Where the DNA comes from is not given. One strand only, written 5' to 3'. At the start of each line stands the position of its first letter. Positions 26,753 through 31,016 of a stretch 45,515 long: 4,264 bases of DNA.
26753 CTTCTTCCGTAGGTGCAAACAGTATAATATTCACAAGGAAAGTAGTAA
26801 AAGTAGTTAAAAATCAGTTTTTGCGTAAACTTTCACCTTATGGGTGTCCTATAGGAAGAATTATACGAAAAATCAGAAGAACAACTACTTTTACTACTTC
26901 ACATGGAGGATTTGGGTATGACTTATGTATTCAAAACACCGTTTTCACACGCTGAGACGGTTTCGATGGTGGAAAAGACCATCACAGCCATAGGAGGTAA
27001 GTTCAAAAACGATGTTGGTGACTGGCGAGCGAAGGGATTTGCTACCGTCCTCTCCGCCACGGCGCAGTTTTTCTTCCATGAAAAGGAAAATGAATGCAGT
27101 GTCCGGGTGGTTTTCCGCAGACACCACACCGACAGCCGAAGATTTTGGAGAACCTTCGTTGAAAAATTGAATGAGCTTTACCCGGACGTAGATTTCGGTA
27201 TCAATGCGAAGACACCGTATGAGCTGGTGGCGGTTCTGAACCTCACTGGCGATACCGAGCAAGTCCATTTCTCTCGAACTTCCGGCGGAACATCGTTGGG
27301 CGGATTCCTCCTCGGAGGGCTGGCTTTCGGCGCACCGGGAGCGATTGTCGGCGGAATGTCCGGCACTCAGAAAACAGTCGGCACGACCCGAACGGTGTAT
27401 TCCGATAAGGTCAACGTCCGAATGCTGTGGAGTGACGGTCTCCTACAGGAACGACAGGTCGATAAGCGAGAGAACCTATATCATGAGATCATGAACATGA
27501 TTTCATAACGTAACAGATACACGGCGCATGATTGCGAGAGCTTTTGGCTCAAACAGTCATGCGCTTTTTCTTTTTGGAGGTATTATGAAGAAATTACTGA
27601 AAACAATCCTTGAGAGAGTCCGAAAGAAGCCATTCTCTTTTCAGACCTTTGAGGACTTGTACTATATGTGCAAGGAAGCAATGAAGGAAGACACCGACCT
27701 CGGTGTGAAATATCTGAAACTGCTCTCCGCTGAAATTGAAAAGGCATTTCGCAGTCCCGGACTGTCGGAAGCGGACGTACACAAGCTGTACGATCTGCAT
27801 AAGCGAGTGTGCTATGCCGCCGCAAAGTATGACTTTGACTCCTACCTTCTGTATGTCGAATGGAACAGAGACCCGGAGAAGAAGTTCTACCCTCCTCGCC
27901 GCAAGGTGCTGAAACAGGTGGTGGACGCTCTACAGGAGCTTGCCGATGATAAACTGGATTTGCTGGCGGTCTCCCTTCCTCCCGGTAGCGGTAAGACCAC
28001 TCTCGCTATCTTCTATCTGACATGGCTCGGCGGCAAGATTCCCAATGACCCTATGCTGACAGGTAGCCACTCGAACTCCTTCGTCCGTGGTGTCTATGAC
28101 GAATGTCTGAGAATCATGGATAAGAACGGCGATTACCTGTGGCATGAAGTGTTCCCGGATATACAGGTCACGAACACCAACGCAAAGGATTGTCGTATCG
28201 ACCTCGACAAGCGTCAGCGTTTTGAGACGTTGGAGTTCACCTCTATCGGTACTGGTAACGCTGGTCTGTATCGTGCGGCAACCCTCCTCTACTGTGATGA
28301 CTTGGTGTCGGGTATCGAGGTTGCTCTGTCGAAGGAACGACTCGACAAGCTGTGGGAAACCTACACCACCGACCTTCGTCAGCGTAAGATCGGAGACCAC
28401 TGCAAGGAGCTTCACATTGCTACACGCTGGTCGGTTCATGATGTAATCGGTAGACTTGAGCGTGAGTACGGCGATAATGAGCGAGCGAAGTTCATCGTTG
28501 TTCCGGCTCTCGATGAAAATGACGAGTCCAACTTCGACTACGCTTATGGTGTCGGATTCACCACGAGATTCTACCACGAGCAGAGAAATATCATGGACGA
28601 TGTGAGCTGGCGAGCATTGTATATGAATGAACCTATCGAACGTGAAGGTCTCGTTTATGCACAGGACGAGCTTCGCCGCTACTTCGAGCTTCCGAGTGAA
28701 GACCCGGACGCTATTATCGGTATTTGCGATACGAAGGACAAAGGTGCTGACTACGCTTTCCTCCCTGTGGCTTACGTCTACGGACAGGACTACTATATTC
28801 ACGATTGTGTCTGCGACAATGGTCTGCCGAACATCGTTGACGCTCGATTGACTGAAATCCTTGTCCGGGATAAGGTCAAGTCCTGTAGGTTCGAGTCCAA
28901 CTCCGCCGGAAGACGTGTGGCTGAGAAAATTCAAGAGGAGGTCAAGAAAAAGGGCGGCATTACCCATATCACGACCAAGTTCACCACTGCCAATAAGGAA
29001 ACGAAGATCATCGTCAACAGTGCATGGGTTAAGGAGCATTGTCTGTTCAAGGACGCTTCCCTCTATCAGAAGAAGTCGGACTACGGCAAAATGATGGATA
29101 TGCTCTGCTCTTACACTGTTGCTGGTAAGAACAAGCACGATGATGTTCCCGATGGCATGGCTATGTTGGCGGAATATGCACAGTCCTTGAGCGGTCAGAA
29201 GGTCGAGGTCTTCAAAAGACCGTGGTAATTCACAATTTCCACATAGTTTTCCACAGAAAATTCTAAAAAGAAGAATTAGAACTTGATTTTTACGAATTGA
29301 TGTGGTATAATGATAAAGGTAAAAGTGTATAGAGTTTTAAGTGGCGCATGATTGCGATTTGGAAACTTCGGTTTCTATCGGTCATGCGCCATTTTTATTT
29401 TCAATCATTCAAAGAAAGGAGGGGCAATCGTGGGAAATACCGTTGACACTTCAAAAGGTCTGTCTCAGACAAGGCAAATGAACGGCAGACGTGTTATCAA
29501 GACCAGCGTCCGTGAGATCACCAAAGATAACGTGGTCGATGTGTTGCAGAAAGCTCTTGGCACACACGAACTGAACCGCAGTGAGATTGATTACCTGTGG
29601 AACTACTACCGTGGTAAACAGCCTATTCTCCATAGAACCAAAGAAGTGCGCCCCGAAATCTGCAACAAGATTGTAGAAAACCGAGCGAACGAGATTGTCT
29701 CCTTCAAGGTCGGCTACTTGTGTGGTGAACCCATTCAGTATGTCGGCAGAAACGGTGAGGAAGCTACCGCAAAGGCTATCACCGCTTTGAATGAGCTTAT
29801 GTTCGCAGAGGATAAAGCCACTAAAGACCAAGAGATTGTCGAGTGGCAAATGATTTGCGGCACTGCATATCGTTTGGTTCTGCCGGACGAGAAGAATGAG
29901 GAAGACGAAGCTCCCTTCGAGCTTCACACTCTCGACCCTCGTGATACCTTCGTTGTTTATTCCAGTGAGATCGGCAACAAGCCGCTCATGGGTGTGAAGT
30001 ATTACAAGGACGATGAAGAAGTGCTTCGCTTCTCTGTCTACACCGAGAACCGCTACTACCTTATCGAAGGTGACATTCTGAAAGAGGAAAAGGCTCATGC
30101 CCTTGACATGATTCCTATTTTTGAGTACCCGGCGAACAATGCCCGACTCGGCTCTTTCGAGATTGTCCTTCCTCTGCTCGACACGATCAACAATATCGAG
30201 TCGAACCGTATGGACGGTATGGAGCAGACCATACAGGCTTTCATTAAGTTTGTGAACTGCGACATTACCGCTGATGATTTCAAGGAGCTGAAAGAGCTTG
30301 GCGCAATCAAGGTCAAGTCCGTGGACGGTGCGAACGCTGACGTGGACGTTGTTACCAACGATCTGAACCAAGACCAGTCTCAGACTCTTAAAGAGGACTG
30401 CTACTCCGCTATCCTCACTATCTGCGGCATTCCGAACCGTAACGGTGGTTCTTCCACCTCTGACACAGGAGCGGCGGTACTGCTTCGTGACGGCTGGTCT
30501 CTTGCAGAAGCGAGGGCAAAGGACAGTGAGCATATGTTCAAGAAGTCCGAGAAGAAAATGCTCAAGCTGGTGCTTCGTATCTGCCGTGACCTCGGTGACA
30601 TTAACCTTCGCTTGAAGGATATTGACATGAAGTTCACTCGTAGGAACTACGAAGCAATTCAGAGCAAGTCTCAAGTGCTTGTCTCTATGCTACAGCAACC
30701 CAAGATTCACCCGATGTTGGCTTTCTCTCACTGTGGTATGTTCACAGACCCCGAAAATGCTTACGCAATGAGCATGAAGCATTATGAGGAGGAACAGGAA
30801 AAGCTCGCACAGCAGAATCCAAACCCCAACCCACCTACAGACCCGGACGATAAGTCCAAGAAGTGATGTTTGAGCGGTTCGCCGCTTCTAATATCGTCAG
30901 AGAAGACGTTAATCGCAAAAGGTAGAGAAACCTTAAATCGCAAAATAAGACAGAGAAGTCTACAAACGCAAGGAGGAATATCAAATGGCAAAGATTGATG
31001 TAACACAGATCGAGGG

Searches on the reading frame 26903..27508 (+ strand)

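Call 6: search_protein_families(library=pfam, proteins=[window:26903-27508:+], max_evalue=0.01)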
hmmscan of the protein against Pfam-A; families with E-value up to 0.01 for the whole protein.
window:26903-27508:+ (201 aa): 0 families

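Call 7: search_protein_families(library=phrogs, proteins=[window:26903-27508:+], max_evalue=0.001)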
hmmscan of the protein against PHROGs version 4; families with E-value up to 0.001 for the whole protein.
window:26903-27508:+ (201 aa): 0 families

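Call 34: search_protein_families(library=phrogs, proteins=[window:26903-27508:+], max_evalue=0.01)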
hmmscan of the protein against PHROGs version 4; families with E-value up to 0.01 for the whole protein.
window:26903-27508:+ (201 aa): 2 families
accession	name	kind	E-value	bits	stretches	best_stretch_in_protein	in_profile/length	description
phrog_17658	-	unknown function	0.0018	19.3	1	130-159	80-109/176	-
phrog_27819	-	unknown function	0.01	16.6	0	122-159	130-167/239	-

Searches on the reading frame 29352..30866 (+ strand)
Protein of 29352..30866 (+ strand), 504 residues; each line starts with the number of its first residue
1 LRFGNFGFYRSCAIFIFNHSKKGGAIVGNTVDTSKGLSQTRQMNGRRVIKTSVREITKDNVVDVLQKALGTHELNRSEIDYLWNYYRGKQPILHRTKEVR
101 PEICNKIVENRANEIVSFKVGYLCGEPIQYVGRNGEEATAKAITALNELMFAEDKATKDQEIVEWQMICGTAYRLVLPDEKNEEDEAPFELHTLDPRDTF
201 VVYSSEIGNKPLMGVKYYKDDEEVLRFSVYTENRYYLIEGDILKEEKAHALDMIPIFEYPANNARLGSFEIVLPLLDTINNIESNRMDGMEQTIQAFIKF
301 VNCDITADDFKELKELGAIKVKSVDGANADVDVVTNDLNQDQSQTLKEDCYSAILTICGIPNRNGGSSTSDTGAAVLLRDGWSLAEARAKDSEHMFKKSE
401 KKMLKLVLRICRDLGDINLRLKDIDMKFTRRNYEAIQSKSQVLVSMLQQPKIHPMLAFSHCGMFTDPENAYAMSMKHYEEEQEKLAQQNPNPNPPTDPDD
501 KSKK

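Call 6: search_protein_families(library=pfam, proteins=[window:29352-30866:+], max_evalue=0.01)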
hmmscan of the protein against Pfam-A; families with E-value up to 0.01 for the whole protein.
window:29352-30866:+ (504 aa): 1 family
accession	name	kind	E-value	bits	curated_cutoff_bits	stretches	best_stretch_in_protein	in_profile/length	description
PF05133.19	SPP1_portal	-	1.6e-98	330.8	25.5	1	67-487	3-415/416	Phage portal protein, SPP1 Gp6-like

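Call 7: search_protein_families(library=phrogs, proteins=[window:29352-30866:+], max_evalue=0.001)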
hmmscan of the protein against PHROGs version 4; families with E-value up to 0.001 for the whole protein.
window:29352-30866:+ (504 aa): 4 families
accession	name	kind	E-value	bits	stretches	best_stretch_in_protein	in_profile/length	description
phrog_64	-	head and packaging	1.3e-79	269.2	1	40-499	54-512/547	portal protein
phrog_8065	-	unknown function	8.7e-11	43.2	1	62-185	42-163/165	-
phrog_104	-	head and packaging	2.3e-10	40.8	1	49-287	28-273/550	portal protein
phrog_9064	-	head and packaging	6.1e-07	30.3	1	267-442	2-172/228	portal protein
